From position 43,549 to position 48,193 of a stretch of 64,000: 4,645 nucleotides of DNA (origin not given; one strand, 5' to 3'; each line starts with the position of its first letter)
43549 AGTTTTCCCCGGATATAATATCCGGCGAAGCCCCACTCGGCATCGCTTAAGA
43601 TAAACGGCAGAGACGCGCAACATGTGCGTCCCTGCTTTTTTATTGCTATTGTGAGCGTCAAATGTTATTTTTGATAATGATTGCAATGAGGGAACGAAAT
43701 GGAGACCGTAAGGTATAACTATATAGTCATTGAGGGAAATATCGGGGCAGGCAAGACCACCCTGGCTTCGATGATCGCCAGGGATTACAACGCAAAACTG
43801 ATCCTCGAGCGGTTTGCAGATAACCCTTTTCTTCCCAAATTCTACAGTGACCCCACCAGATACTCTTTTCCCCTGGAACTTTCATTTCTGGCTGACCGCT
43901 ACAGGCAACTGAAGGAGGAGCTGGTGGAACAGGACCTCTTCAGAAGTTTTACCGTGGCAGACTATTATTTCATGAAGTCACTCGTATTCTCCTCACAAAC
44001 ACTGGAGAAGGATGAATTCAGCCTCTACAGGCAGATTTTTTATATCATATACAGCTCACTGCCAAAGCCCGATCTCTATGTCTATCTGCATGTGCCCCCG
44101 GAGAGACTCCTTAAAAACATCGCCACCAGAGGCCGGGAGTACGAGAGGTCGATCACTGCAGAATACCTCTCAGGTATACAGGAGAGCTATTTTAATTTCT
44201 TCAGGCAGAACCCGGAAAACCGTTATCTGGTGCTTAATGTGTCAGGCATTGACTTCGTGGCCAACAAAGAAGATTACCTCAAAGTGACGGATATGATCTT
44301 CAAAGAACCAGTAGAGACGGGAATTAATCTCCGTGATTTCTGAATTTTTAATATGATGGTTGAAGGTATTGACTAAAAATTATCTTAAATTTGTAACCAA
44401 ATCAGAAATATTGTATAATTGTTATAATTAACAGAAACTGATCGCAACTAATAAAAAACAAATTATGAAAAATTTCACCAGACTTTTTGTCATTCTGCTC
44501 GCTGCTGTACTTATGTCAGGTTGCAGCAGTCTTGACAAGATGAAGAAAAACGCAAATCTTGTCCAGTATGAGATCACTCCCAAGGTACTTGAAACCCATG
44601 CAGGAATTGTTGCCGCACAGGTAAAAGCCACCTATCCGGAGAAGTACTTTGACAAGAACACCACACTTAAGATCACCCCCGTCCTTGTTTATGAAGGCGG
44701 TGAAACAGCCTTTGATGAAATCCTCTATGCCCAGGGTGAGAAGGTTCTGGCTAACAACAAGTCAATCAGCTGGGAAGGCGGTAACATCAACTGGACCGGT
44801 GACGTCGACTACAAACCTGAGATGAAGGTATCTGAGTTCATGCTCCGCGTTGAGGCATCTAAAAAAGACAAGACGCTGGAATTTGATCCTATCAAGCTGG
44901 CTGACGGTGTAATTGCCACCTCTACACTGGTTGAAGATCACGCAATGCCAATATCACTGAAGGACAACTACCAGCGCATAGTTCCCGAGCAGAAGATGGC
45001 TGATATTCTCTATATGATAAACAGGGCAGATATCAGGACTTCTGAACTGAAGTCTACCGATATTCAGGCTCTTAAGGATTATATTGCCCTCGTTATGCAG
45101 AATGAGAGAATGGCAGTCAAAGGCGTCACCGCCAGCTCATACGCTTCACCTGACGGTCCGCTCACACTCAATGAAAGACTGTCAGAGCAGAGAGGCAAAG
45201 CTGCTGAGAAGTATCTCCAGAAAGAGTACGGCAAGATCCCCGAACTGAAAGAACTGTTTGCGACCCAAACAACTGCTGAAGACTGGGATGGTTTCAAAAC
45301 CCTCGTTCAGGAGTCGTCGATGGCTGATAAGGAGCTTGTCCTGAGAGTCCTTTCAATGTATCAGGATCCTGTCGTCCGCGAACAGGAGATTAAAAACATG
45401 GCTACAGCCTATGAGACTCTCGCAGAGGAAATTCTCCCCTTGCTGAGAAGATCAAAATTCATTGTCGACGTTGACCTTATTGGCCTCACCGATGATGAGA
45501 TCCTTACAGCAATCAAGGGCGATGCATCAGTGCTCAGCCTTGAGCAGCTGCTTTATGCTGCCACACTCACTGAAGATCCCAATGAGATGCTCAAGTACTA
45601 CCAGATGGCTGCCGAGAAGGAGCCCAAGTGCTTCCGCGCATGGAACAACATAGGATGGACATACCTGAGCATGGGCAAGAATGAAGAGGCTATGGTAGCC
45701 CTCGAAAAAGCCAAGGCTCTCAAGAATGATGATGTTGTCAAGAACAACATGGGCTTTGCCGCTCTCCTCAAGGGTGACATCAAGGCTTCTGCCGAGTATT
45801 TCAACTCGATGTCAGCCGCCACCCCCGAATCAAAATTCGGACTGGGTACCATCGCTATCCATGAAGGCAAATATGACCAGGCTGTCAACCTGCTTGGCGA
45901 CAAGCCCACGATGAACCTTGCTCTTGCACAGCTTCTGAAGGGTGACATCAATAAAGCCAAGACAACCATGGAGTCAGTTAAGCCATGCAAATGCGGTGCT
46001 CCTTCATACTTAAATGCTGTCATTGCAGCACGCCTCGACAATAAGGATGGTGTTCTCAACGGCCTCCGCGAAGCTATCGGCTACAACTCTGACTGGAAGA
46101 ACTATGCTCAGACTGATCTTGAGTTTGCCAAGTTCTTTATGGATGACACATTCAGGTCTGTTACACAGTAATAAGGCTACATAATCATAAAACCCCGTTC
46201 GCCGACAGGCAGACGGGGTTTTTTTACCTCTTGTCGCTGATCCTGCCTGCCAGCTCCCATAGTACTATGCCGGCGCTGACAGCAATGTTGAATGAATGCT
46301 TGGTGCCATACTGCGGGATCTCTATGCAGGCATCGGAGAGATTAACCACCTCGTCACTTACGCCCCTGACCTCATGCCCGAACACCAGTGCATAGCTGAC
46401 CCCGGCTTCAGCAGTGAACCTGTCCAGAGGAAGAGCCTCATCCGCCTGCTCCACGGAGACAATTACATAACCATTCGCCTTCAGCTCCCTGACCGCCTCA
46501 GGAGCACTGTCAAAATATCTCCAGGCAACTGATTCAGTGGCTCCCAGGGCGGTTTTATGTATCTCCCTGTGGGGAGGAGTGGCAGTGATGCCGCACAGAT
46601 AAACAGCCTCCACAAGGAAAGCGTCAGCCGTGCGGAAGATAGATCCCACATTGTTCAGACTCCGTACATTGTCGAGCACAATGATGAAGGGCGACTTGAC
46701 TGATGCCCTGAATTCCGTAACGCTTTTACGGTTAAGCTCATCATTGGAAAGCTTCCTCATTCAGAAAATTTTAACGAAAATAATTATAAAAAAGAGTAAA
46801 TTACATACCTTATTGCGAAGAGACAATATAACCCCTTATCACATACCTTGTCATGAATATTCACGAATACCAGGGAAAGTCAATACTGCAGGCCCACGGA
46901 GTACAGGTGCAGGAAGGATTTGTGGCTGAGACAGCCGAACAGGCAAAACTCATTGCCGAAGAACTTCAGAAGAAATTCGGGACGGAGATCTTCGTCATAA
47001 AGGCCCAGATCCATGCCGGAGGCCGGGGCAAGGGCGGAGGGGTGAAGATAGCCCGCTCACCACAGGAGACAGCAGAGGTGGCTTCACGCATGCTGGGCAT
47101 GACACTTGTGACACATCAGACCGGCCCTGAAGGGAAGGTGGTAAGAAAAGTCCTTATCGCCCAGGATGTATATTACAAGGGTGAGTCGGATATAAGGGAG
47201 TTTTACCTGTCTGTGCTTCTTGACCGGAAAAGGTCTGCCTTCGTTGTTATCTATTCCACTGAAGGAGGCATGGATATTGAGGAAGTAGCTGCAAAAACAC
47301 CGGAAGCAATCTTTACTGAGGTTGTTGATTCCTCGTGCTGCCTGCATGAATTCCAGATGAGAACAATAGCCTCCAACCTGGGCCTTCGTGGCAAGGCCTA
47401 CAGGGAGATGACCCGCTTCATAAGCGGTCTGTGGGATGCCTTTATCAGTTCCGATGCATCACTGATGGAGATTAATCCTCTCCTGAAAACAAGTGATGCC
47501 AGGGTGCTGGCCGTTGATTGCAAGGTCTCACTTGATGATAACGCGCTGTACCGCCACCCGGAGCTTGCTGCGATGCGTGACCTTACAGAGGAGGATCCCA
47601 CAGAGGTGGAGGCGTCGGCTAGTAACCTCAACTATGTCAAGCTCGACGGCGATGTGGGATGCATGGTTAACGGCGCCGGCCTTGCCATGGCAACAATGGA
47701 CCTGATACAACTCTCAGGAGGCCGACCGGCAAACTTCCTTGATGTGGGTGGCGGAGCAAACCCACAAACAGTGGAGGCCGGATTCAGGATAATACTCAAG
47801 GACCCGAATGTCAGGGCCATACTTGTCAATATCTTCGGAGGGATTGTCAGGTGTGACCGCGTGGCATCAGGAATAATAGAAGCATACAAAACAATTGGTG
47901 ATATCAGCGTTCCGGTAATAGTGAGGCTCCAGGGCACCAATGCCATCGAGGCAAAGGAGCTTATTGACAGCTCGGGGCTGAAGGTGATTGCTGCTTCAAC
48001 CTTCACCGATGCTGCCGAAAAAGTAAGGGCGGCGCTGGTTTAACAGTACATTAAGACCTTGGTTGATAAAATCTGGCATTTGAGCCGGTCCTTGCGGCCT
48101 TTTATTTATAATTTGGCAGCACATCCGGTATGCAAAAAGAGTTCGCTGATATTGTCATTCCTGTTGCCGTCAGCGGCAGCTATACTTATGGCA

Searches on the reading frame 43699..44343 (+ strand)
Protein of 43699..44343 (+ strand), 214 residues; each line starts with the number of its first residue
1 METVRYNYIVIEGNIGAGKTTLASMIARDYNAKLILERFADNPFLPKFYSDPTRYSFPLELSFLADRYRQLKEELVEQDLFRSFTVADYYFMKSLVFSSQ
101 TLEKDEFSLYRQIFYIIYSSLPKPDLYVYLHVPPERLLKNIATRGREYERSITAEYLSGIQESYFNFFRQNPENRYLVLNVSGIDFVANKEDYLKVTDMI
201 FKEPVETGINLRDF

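Call 70: search_protein_families(library=pfam, proteins=[window:43699-44343:+], max_evalue=0.00001)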
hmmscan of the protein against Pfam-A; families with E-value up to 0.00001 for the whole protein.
window:43699-44343:+ (214 aa): 2 families
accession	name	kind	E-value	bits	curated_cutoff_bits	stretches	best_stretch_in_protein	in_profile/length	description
PF01712.25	dNK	-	1.1e-37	130.2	27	1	9-202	1-199/203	Deoxynucleoside kinase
PF02223.23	Thymidylate_kin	-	1.8e-09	38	27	1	60-178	58-171/185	Thymidylate kinase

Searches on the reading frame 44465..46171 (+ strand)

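Call 70: search_protein_families(library=pfam, proteins=[window:44465-46171:+], max_evalue=0.00001)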
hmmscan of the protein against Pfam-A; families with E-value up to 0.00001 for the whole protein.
window:44465-46171:+ (568 aa): 4 families
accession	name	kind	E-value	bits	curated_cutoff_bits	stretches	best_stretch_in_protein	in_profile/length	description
PF13181.12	TPR_8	-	2.6e-10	40.1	25.7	1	391-422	2-33/34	Tetratricopeptide repeat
PF00515.34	TPR_1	-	5e-10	39.2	27.8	0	391-420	2-31/34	Tetratricopeptide repeat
PF07719.23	TPR_2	-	1.2e-08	34.8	27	0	391-422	2-33/34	Tetratricopeptide repeat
PF14559.12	TPR_19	-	3.6e-07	30.9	25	0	376-423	11-58/68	Tetratricopeptide repeat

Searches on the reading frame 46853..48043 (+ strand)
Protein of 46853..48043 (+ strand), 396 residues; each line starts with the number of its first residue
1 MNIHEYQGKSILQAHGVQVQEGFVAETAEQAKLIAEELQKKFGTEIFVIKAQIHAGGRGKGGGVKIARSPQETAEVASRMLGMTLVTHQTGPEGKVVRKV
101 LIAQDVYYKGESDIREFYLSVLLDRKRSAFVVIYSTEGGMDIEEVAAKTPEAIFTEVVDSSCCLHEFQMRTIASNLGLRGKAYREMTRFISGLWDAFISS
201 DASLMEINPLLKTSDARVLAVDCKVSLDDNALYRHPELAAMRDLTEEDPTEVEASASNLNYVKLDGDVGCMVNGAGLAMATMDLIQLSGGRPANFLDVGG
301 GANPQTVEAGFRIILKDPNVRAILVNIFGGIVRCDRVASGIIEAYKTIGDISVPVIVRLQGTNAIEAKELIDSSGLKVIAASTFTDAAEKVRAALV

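Call 70: search_protein_families(library=pfam, proteins=[window:46853-48043:+], max_evalue=0.00001)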
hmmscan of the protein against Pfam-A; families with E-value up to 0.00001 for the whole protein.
window:46853-48043:+ (396 aa): 3 families
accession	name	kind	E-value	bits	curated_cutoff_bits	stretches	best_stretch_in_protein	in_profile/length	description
PF08442.15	ATP-grasp_2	-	1.6e-70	237.3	29.5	1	2-211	1-201/202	ATP-grasp domain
PF00549.24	Ligase_CoA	-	1.6e-32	112.7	24.5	1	271-391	1-127/128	CoA-ligase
PF24948.1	Citrate_synth_N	-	9.6e-18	64.8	83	1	2-234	4-227/232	ATP-citrate synthase ATP-grasp domain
